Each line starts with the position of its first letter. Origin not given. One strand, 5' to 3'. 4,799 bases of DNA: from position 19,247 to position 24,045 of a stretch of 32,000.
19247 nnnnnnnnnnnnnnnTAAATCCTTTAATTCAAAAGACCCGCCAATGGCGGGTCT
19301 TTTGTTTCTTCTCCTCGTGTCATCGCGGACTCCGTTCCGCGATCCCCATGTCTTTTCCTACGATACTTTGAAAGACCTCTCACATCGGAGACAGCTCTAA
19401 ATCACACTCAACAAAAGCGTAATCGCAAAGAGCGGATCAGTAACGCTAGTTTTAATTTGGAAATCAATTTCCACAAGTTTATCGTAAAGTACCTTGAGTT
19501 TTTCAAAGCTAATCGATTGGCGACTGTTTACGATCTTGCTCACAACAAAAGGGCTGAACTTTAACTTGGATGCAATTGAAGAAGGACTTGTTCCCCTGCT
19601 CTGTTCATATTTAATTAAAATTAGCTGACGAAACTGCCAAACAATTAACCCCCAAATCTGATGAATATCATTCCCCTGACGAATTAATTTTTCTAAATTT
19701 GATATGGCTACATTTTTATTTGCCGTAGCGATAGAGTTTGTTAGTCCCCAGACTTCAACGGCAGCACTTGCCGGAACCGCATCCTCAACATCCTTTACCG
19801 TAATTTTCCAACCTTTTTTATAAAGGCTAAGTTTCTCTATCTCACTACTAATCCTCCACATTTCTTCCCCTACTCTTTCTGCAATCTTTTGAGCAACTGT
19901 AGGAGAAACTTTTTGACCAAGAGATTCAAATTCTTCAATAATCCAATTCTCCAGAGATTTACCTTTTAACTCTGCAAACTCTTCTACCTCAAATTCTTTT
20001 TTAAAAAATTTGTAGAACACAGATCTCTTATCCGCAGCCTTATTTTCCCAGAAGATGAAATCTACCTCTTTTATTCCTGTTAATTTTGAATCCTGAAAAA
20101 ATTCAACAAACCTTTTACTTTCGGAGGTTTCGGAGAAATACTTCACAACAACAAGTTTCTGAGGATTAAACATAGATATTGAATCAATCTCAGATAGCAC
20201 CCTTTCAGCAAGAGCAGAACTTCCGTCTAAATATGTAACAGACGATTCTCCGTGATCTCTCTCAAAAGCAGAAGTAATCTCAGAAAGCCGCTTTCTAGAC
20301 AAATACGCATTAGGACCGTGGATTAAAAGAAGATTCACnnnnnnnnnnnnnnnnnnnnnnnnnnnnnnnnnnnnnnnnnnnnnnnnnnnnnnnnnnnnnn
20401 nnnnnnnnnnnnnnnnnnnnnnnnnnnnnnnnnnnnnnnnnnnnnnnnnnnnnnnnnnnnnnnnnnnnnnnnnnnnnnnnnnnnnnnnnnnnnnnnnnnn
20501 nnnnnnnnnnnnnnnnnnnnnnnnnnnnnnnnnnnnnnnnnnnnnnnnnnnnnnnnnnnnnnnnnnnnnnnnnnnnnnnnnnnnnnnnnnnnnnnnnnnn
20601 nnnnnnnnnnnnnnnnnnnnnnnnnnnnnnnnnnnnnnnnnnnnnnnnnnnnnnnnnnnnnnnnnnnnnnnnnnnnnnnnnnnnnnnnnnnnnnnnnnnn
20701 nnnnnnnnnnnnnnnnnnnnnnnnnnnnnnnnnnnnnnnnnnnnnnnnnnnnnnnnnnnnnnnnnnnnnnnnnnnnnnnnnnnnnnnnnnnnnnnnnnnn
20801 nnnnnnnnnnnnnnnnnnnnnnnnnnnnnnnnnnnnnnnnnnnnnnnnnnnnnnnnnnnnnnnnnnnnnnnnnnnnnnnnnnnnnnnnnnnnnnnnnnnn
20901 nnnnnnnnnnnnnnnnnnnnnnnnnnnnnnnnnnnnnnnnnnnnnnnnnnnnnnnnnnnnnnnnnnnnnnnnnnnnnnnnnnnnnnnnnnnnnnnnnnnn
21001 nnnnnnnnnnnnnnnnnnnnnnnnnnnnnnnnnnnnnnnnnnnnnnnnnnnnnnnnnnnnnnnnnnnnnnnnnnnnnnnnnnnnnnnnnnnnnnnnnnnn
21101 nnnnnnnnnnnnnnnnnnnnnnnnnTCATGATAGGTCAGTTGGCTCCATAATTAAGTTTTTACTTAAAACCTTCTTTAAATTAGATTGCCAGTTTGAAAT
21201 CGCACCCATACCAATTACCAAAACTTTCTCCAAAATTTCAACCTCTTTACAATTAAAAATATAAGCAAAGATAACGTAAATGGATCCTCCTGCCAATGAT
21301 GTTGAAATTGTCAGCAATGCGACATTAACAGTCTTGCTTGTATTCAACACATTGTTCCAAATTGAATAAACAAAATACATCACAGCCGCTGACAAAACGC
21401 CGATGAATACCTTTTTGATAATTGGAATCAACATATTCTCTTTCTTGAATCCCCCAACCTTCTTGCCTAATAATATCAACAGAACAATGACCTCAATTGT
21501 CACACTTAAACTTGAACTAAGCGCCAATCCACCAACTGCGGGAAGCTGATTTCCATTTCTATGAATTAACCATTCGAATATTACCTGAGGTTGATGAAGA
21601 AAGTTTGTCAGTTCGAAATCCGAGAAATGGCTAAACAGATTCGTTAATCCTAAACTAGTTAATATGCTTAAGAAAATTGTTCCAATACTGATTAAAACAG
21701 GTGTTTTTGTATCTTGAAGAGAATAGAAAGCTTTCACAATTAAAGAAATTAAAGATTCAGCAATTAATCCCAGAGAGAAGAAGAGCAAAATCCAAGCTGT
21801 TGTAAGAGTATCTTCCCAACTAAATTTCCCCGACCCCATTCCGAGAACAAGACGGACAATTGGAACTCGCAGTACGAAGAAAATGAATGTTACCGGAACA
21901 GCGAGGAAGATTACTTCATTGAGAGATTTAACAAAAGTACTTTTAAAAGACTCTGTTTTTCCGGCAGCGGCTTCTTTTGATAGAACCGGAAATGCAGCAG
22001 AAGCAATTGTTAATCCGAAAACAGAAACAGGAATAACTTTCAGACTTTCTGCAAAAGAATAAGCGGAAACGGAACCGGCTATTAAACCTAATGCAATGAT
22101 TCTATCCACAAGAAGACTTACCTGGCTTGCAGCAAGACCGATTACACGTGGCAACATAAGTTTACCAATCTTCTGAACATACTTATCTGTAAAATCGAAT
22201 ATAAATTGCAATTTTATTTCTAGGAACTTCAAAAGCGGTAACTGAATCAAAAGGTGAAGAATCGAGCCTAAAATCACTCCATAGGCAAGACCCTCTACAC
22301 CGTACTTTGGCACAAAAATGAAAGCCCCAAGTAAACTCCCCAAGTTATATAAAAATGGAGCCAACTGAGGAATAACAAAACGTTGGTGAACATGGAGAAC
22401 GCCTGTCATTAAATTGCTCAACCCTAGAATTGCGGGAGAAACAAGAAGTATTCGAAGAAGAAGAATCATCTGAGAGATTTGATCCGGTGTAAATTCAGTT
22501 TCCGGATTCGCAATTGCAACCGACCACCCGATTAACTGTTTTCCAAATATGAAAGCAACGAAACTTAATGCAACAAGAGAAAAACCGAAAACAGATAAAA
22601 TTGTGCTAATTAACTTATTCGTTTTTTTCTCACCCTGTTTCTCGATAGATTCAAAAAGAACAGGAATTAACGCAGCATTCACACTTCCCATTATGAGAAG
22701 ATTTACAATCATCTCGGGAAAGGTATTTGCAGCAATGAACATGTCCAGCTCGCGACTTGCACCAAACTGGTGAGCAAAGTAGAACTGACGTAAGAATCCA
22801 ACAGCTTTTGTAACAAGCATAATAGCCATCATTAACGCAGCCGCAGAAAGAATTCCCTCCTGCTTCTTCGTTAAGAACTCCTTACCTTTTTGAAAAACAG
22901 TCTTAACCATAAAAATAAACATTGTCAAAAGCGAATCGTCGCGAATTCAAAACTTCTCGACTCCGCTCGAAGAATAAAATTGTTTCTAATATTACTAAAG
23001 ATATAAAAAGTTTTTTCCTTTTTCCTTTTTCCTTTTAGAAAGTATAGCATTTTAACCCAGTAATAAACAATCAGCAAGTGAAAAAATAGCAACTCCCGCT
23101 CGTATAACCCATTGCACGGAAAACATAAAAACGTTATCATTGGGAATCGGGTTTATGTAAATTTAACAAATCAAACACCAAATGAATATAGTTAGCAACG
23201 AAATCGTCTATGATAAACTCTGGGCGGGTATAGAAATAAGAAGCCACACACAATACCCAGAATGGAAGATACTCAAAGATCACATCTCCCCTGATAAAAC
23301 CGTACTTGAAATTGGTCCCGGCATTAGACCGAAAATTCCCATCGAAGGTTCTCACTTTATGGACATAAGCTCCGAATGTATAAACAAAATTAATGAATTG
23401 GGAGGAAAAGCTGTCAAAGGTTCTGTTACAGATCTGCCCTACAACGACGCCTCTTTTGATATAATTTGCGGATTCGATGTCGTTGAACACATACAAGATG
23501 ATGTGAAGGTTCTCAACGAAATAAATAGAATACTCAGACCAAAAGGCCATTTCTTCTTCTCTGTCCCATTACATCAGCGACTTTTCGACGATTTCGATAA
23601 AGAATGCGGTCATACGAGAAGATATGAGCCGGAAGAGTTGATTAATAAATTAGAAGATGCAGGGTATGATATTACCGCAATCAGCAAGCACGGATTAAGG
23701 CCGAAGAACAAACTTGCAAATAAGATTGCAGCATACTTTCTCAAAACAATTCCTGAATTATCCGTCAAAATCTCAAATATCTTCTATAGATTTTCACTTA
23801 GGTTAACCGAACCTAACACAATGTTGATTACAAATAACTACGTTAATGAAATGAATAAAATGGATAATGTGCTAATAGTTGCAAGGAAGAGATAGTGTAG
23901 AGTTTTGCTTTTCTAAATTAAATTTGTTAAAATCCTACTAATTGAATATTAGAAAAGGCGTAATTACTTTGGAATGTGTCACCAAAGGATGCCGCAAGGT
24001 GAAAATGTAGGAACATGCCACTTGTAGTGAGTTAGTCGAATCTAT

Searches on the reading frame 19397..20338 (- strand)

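Call 9: search_protein_families(library=pfam, proteins=[window:19397-20338:-], max_evalue=0.01)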
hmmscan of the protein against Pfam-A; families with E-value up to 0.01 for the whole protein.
window:19397-20338:- (313 aa): 2 families
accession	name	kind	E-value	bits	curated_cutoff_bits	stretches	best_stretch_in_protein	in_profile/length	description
PF21694.2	DNA_pol3_delta_C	-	3.7e-24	85.5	27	1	196-310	4-118/121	DNA polymerase III delta subunit, C-terminal domain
PF06144.19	DNA_pol3_delta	-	0.0016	18.8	21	1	6-115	3-117/124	DNA polymerase III, delta subunit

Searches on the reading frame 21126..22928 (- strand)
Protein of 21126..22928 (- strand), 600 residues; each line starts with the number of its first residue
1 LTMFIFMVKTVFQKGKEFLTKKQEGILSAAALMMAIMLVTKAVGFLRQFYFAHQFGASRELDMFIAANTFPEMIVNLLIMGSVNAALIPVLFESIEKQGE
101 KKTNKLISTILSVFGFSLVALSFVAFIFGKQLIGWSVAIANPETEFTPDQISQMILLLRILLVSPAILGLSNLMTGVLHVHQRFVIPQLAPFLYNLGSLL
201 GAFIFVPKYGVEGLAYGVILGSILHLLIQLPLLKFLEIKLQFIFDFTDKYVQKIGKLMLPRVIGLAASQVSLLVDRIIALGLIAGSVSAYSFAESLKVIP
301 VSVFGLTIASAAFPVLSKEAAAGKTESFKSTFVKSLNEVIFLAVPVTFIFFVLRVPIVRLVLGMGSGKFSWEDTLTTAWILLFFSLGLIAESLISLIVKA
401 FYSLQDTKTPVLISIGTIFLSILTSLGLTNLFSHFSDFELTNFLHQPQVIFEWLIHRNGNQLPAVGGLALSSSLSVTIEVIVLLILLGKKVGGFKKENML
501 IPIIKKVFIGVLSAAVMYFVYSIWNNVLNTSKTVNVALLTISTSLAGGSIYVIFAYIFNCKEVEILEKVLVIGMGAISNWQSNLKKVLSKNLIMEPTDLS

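Call 9: search_protein_families(library=pfam, proteins=[window:21126-22928:-], max_evalue=0.01)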
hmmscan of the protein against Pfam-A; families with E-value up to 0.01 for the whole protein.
window:21126-22928:- (600 aa): 1 family
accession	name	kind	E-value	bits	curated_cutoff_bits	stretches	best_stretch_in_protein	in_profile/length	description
PF03023.19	MurJ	-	1e-74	252.2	27.4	2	51-435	1-378/451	Lipid II flippase MurJ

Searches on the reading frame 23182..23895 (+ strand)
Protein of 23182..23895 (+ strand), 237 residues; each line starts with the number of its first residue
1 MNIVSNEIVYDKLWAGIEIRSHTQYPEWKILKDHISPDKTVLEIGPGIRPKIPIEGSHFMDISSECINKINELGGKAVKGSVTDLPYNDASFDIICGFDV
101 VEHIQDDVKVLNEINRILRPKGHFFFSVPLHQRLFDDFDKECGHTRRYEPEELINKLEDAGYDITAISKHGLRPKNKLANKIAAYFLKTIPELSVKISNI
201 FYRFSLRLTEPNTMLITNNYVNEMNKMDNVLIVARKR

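Call 9: search_protein_families(library=pfam, proteins=[window:23182-23895:+], max_evalue=0.01)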
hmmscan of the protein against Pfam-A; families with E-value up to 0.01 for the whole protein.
window:23182-23895:+ (237 aa): 8 families
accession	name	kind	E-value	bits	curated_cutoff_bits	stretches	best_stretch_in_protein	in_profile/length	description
PF08241.18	Methyltransf_11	-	1.2e-13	52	21.2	1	60-126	24-95/95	Methyltransferase domain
PF13489.12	Methyltransf_23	-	1.1e-12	48.5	27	1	37-166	22-163/164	Methyltransferase domain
PF13847.12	Methyltransf_31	-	2.4e-08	34.2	27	1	77-142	58-126/145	Methyltransferase domain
PF13649.12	Methyltransf_25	-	5.3e-08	33.9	27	1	59-122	26-97/97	Methyltransferase domain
PF08242.18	Methyltransf_12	-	6.3e-07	30.5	30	1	54-124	20-98/98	Methyltransferase domain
PF03141.22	Methyltransf_29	-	4e-06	26.1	23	1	83-134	173-226/506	Putative S-adenosyl-L-methionine-dependent methyltransferase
PF01209.24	Ubie_methyltran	-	0.00092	19.1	20.1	1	77-125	102-150/233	ubiE/COQ5 methyltransferase family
PF05219.18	DREV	-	0.0035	16.9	26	1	61-134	123-194/265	DREV methyltransferase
